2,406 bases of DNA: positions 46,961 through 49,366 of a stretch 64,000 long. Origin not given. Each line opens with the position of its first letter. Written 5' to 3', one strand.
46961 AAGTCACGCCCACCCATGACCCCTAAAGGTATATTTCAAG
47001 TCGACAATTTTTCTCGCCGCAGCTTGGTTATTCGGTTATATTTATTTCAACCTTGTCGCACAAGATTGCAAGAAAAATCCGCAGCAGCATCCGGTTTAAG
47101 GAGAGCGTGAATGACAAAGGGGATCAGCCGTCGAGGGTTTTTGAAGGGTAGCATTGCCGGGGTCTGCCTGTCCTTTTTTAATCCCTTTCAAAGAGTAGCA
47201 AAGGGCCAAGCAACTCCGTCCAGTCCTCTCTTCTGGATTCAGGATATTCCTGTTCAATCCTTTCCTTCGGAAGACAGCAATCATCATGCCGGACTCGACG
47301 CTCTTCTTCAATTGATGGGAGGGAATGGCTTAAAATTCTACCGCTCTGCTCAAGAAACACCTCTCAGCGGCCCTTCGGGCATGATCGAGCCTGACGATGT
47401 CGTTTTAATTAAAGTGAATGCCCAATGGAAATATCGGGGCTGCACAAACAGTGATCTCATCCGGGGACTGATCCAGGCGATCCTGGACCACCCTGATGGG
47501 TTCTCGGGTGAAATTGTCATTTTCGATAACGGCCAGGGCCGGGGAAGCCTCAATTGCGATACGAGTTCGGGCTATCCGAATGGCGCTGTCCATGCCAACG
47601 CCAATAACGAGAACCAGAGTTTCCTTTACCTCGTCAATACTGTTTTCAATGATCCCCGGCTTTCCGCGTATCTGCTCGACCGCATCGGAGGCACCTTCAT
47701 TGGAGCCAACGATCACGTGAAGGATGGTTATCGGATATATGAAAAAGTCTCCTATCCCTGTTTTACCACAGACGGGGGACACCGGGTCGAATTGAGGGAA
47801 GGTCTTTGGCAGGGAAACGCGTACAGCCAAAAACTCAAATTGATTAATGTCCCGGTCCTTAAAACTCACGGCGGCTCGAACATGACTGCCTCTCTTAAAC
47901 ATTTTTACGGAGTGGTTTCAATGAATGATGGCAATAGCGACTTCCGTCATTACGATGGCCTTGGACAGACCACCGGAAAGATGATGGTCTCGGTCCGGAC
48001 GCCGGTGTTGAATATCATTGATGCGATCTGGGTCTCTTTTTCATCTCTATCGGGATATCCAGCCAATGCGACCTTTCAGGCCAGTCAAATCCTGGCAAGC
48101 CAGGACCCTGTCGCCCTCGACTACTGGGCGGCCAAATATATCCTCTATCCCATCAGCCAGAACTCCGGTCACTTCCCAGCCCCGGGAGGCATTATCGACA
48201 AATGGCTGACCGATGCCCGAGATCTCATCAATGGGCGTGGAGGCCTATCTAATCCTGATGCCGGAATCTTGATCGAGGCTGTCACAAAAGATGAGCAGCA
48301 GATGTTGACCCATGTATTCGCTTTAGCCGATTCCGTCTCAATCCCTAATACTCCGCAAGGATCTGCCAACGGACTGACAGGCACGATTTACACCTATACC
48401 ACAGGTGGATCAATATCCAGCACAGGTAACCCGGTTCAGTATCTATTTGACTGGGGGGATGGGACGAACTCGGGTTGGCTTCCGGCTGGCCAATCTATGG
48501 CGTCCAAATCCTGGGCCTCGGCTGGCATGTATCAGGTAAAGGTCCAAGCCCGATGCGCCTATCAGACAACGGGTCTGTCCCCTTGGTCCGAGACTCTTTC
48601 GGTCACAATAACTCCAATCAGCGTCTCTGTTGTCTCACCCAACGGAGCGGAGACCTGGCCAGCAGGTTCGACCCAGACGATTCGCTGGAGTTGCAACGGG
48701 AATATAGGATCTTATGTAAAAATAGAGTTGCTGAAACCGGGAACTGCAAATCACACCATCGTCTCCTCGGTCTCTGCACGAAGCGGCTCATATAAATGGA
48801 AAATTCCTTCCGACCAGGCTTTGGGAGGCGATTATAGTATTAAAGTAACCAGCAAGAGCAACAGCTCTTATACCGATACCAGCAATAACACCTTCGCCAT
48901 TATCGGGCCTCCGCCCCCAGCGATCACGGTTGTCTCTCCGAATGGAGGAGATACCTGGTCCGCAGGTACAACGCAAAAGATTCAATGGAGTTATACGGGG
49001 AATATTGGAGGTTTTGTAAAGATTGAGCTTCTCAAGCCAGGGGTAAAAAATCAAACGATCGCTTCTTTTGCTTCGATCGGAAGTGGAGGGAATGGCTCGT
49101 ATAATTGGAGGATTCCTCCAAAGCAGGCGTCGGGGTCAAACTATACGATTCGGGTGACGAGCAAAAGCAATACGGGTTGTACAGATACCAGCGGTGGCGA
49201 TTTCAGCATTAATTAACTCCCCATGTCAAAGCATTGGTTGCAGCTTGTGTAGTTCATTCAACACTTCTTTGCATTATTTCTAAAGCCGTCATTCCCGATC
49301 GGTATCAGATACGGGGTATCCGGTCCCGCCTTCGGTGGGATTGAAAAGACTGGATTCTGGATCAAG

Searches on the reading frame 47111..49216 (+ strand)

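Call 19: search_protein_families(library=pfam, proteins=[window:47111-49216:+], max_evalue=0.001)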
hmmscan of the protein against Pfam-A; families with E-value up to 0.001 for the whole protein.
window:47111-49216:+ (701 aa): 4 families
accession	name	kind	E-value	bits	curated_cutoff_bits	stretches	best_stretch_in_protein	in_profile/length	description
PF10342.15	Kre9_KNH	-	2.7e-18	66.9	24.6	2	509-586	1-84/94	Kre9/KNH-like N-terminal Ig-like domain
PF04015.17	DUF362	-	8.9e-17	62.2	24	1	243-341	101-199/200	Domain of unknown function (DUF362)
PF17957.7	Big_7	-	4.5e-11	43.7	24.1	1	603-682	1-70/70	Bacterial Ig domain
PF18911.6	PKD_4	-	0.00019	21.9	27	1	419-481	12-69/85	PKD domain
